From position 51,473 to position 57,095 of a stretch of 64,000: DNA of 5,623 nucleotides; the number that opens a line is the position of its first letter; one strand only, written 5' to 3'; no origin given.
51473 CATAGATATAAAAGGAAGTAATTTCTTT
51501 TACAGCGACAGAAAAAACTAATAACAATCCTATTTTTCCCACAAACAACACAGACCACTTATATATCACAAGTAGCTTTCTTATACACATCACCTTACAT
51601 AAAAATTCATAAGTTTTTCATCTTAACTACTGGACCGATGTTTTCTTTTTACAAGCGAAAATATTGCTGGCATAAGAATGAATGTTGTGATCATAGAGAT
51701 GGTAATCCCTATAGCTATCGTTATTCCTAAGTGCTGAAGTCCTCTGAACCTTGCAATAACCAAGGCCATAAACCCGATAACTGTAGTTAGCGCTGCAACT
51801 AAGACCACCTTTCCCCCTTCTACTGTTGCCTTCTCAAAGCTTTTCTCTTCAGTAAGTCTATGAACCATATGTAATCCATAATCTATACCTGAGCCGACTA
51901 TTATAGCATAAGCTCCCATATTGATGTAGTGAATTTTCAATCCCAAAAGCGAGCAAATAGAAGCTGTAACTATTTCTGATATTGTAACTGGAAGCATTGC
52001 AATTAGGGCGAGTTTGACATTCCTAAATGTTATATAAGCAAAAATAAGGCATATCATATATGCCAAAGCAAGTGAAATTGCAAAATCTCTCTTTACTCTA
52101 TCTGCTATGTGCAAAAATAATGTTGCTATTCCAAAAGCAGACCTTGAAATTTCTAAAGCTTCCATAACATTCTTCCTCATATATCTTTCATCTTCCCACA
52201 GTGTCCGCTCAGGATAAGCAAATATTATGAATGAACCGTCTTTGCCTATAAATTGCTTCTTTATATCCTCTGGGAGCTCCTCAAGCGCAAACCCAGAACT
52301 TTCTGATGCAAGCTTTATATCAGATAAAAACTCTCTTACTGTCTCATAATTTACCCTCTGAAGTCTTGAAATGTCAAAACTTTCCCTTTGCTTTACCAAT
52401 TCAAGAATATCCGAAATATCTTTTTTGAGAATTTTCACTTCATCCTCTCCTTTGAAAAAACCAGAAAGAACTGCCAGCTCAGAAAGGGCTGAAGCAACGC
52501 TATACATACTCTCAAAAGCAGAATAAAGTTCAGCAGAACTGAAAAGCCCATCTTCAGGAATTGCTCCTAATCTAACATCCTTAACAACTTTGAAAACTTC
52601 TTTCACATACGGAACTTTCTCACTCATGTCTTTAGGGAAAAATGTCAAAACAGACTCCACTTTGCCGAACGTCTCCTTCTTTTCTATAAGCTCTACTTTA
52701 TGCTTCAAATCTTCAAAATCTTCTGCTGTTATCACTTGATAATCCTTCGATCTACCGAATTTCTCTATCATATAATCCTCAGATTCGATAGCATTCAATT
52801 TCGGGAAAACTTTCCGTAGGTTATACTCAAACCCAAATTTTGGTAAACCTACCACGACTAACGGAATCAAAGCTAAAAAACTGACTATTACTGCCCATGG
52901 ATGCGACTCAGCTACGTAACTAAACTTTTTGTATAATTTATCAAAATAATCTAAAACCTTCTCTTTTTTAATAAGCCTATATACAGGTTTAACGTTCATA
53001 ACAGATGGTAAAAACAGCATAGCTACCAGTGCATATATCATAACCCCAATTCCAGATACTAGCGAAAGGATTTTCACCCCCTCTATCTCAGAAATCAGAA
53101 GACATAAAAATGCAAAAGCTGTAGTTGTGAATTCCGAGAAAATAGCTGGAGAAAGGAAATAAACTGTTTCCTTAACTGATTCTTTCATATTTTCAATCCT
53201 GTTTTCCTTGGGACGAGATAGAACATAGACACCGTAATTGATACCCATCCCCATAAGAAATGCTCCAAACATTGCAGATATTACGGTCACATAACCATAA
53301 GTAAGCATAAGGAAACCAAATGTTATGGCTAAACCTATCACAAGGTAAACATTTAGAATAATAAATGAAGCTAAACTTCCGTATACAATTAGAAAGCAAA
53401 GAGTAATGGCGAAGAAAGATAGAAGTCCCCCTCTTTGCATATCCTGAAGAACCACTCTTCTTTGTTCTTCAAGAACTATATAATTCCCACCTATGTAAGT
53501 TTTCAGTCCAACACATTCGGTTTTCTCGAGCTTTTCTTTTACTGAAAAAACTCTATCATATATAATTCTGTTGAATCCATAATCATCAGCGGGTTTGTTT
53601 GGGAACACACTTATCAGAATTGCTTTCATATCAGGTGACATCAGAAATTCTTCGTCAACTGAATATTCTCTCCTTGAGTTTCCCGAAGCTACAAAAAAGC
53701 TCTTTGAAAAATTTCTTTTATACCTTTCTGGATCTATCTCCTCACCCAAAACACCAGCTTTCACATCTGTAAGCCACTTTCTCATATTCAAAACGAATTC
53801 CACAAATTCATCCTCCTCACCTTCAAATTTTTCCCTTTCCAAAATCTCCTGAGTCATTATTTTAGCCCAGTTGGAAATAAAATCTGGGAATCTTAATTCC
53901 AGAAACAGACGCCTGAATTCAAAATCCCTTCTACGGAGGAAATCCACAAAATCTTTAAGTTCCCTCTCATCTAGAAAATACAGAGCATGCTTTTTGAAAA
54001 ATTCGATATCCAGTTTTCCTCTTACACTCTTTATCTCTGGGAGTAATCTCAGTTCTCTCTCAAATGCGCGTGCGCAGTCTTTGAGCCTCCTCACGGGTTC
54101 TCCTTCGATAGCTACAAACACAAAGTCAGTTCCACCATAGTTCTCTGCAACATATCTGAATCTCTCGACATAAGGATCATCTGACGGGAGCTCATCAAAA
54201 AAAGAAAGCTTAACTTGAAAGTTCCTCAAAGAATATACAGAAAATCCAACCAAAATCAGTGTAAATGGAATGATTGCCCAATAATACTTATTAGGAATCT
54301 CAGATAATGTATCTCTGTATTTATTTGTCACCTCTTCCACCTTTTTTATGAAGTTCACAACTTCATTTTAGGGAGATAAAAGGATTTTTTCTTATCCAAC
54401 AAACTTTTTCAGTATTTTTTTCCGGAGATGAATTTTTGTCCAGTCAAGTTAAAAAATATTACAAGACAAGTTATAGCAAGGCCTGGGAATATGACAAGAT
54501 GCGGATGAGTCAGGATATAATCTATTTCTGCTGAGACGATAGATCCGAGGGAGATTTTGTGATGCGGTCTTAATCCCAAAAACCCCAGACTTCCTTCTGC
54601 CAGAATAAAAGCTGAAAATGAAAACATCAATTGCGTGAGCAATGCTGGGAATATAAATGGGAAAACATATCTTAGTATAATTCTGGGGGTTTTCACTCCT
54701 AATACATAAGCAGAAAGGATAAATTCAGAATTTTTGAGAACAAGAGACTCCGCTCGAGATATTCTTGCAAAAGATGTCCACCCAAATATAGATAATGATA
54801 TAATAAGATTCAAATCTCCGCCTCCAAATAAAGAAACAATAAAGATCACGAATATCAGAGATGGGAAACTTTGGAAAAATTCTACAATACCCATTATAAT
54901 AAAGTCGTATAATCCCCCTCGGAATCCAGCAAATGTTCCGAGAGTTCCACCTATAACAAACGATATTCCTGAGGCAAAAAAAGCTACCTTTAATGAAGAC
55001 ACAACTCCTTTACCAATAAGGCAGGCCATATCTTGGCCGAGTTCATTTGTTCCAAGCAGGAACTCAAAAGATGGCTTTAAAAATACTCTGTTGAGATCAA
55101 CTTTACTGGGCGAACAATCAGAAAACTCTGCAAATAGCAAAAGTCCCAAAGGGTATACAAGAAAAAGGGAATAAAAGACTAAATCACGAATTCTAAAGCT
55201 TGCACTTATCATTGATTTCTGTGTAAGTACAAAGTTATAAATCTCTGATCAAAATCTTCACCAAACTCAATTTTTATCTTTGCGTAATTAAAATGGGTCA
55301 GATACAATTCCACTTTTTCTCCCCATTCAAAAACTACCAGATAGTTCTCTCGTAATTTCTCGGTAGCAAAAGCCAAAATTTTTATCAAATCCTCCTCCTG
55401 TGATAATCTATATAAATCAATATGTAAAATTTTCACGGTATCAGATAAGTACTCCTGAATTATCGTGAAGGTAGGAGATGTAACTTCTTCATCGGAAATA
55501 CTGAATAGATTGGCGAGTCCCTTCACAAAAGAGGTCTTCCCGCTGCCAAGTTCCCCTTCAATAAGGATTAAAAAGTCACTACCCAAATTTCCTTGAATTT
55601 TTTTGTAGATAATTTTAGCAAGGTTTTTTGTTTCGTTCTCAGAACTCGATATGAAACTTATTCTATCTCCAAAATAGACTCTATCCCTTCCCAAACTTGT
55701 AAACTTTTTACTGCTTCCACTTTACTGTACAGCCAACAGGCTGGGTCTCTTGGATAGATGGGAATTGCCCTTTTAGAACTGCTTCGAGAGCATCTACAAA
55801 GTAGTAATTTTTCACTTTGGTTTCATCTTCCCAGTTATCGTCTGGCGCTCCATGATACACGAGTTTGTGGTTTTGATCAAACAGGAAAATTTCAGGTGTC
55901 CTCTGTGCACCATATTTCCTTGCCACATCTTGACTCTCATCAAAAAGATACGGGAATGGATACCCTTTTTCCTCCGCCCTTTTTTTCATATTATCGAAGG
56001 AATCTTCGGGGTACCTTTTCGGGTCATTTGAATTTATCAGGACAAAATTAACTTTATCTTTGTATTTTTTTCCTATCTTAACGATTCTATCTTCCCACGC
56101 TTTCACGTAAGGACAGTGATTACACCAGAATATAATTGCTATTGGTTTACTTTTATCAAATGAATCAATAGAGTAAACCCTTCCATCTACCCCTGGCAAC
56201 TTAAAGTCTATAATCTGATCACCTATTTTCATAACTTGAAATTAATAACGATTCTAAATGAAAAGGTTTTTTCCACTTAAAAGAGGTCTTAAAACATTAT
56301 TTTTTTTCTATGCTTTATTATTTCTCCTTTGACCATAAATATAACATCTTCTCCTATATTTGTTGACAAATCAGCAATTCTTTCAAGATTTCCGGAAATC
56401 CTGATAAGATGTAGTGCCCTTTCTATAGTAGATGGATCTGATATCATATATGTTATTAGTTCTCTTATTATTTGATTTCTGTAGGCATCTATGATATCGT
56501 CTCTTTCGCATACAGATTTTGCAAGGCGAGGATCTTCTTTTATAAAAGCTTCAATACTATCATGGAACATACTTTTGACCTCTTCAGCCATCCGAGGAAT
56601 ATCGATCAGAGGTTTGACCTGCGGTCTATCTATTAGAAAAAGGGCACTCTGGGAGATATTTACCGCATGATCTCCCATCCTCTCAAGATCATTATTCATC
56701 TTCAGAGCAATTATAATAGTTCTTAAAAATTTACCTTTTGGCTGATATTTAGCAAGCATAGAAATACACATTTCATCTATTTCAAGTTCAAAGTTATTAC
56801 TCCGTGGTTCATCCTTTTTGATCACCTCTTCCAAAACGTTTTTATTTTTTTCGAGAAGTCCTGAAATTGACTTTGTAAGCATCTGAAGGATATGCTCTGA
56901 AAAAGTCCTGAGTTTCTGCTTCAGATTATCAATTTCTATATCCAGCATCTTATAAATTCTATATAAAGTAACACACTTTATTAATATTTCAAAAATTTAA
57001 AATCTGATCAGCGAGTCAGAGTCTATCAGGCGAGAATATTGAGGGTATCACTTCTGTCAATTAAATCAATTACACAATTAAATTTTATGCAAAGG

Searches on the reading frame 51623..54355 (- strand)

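Call 13: search_protein_families(library=pfam, proteins=[window:51623-54355:-], max_evalue=0.00001)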
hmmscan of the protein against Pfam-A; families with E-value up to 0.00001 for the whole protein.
window:51623-54355:- (910 aa): 1 family
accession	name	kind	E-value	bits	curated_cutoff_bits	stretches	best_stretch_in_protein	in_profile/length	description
PF03176.21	MMPL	-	2.4e-40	138.9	20.5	2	237-455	79-301/333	MMPL family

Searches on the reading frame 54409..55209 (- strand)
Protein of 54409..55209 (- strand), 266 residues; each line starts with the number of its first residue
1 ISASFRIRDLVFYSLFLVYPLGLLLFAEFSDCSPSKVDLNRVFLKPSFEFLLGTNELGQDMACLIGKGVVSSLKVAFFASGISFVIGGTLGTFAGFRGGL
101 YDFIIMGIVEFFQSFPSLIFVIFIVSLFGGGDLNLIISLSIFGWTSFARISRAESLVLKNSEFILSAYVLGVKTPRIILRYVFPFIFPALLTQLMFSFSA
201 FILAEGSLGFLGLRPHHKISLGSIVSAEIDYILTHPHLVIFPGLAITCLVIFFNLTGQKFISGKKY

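Call 13: search_protein_families(library=pfam, proteins=[window:54409-55209:-], max_evalue=0.00001)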
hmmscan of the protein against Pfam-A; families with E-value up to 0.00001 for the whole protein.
window:54409-55209:- (266 aa): 1 family
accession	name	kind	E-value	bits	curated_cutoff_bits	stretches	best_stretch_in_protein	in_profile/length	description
PF00528.27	BPD_transp_1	-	1e-21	77.9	26.4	1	87-255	1-169/184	Binding-protein-dependent transport system inner membrane component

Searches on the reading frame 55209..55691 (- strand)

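Call 13: search_protein_families(library=pfam, proteins=[window:55209-55691:-], max_evalue=0.00001)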
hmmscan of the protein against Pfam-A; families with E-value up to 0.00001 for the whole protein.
window:55209-55691:- (160 aa): 1 family
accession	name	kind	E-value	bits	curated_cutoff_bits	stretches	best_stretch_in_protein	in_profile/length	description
PF02367.23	TsaE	-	1.9e-28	99.4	26.6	1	16-143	2-120/128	Threonylcarbamoyl adenosine biosynthesis protein TsaE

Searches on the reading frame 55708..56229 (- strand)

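Call 13: search_protein_families(library=pfam, proteins=[window:55708-56229:-], max_evalue=0.00001)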
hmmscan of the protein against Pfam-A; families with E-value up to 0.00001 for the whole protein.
window:55708-56229:- (173 aa): 4 families
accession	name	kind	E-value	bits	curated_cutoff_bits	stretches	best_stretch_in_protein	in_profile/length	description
PF00578.27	AhpC-TSA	-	2.6e-20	73.1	26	1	2-125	1-123/124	AhpC/TSA family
PF08534.16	Redoxin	-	7.6e-19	68.4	26.6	1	2-141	2-146/148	Redoxin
PF13905.12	Thioredoxin_8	-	2.1e-09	38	27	1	28-122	2-93/94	Thioredoxin-like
PF13098.12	Thioredoxin_2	-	2.6e-08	34.6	27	1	26-127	4-93/104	Thioredoxin-like domain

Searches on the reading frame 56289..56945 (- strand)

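Call 13: search_protein_families(library=pfam, proteins=[window:56289-56945:-], max_evalue=0.00001)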
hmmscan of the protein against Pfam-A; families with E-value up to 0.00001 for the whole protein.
window:56289-56945:- (218 aa): 1 family
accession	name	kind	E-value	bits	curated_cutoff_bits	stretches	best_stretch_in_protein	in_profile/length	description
PF01895.24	PhoU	-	1.1e-44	151.1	23.5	2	116-201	1-89/89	PhoU domain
